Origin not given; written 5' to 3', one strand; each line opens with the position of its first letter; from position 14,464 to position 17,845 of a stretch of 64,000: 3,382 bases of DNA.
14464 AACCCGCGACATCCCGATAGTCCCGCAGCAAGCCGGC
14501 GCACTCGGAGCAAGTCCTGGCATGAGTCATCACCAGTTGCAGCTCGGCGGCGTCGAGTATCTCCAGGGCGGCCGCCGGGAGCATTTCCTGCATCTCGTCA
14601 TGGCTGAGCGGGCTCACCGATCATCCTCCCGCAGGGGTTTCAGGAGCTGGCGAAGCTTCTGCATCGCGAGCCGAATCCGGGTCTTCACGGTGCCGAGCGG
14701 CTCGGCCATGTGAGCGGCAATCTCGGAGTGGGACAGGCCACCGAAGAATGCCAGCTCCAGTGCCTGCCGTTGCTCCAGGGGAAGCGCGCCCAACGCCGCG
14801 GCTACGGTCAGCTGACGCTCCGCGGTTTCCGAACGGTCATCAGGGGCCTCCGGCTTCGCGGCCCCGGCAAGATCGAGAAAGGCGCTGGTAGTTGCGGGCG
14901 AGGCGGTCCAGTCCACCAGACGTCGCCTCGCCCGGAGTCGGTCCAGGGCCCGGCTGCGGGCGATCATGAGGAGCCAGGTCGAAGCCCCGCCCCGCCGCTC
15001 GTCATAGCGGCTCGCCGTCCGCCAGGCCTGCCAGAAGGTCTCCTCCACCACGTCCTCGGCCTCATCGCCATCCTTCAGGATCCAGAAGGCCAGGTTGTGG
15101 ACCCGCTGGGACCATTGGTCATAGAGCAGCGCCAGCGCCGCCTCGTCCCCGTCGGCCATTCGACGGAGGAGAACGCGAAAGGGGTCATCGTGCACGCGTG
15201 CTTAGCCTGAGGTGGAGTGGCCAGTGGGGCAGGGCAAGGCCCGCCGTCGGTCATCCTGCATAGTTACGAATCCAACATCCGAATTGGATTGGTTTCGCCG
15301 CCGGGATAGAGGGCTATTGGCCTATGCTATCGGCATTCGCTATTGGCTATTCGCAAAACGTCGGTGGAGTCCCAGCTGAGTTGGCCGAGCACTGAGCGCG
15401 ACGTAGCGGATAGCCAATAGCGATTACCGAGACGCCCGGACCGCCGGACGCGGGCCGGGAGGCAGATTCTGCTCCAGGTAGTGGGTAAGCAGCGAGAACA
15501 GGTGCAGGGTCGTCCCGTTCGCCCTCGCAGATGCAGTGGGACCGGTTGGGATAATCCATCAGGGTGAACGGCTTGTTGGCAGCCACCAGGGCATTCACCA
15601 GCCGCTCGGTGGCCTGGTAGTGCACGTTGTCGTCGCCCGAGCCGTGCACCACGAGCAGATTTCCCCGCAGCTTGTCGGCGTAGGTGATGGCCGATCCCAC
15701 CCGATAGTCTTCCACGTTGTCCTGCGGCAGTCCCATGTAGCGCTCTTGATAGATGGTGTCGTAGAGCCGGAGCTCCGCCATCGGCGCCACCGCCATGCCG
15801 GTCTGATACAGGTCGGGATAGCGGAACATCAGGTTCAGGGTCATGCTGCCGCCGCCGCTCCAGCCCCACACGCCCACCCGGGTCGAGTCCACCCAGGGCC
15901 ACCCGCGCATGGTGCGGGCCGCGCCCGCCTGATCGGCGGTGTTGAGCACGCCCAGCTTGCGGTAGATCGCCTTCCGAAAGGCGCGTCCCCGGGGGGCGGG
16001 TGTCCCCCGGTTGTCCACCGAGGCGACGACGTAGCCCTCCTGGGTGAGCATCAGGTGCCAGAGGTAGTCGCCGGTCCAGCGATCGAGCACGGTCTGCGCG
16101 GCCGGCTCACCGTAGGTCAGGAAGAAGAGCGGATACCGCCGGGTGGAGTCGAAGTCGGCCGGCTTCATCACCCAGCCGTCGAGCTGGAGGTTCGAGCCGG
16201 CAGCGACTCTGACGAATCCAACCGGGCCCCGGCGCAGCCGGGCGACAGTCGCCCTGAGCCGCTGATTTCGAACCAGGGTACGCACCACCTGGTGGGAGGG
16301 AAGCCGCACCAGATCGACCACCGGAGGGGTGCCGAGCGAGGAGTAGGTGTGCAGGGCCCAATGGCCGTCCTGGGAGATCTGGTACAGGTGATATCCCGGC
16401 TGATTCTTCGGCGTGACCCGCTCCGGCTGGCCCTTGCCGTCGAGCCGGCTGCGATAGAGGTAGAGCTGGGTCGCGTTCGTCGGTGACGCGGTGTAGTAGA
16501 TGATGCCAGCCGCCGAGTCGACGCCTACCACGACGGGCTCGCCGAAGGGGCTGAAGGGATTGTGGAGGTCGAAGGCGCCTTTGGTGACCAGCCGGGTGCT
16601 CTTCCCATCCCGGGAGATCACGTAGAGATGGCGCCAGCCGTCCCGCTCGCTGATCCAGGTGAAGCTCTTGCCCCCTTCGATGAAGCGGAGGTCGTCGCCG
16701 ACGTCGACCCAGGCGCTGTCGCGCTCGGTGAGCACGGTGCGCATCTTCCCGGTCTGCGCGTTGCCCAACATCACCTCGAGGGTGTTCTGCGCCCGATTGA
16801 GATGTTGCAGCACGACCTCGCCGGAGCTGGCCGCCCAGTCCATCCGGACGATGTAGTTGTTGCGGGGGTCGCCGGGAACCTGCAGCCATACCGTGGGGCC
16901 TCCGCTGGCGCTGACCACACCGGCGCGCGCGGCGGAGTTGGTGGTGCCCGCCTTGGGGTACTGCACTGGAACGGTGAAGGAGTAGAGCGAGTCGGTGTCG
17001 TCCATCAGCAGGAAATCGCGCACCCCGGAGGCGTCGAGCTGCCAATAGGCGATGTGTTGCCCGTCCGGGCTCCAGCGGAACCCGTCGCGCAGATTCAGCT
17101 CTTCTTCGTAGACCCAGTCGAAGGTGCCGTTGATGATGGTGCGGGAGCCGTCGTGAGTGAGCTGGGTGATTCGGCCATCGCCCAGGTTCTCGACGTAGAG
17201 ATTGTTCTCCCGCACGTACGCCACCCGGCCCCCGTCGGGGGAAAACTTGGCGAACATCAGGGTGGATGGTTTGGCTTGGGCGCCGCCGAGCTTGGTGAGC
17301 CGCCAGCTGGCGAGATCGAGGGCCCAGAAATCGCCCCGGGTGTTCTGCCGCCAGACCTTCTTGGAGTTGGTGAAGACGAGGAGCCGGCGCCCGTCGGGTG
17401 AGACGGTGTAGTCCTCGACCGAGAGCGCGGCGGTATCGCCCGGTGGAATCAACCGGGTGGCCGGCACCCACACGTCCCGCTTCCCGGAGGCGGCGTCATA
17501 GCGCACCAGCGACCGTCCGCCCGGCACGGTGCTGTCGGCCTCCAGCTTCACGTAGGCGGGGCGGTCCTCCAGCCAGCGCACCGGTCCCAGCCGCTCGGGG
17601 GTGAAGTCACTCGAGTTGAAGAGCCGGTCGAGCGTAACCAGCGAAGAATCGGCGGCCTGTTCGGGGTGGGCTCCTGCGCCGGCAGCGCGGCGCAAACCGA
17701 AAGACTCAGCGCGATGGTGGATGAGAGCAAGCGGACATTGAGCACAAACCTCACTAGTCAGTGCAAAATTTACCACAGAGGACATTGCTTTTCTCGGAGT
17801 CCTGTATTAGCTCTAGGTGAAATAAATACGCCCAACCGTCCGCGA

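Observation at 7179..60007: A family of intercistronic arm-spacer-arm elements built from short-period (7-9 nt) repeats, whose arms donate the stop codon of the upstream gene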

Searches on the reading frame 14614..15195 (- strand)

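Call 42: search_protein_families(library=pfam, proteins=[window:14614-15195:-])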
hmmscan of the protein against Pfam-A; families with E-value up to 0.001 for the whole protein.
window:14614-15195:- (193 aa): 4 families
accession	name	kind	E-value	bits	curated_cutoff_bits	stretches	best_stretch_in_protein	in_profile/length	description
PF04542.20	Sigma70_r2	-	4.6e-17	62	24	1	24-92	1-70/71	Sigma-70 region 2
PF08281.18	Sigma70_r4_2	-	2.2e-13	50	25.7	1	131-181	4-54/54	Sigma-70, region 4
PF04545.22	Sigma70_r4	-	6.9e-12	45.1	24.1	1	134-183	1-50/50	Sigma-70, region 4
PF07638.17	Sigma70_ECF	-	8.9e-06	26.2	21.1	1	134-184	132-182/185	ECF sigma factor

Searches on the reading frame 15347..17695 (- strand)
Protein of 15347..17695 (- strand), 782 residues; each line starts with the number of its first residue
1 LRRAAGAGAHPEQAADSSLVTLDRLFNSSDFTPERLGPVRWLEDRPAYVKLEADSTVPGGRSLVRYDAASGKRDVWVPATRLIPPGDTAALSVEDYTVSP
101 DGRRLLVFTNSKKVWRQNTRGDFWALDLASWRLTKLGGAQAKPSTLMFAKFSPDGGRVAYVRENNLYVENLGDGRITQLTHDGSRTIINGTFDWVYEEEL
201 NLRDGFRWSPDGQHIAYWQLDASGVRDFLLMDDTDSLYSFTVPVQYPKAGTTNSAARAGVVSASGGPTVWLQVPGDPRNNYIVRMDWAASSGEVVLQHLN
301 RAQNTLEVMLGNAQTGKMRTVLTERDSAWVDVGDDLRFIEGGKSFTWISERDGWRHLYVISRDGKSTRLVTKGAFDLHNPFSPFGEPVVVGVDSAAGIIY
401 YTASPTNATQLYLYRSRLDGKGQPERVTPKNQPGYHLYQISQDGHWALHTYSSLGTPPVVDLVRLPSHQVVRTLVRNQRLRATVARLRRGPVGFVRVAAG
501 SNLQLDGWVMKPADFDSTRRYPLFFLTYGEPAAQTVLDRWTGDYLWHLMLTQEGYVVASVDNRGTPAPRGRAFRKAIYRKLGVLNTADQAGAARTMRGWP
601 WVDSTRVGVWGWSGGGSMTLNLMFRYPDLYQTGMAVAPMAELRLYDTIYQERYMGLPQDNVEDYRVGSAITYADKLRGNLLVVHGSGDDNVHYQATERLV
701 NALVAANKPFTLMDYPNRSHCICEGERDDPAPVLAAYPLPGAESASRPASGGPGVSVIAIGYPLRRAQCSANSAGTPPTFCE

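Call 42: search_protein_families(library=pfam, proteins=[window:15347-17695:-])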
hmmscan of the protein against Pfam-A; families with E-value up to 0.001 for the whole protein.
window:15347-17695:- (782 aa): 5 families
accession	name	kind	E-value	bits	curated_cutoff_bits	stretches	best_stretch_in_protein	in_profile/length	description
PF00930.27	DPPIV_N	-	5.1e-92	308.8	22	1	99-458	1-354/354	Dipeptidyl peptidase IV (DPP IV) N-terminal region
PF00326.27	Peptidase_S9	-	1.1e-40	139.9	22.6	1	549-725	9-192/213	Prolyl oligopeptidase family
PF07676.18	PD40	-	1.1e-06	28.8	20.9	0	205-217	13-25/38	WD40-like Beta Propeller Repeat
PF12146.15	Hydrolase_4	-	4.9e-05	23.2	27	0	550-645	27-116/239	Serine aminopeptidase, S33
PF20434.5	BD-FAE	-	0.0006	19.8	26.8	0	651-703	162-215/215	BD-FAE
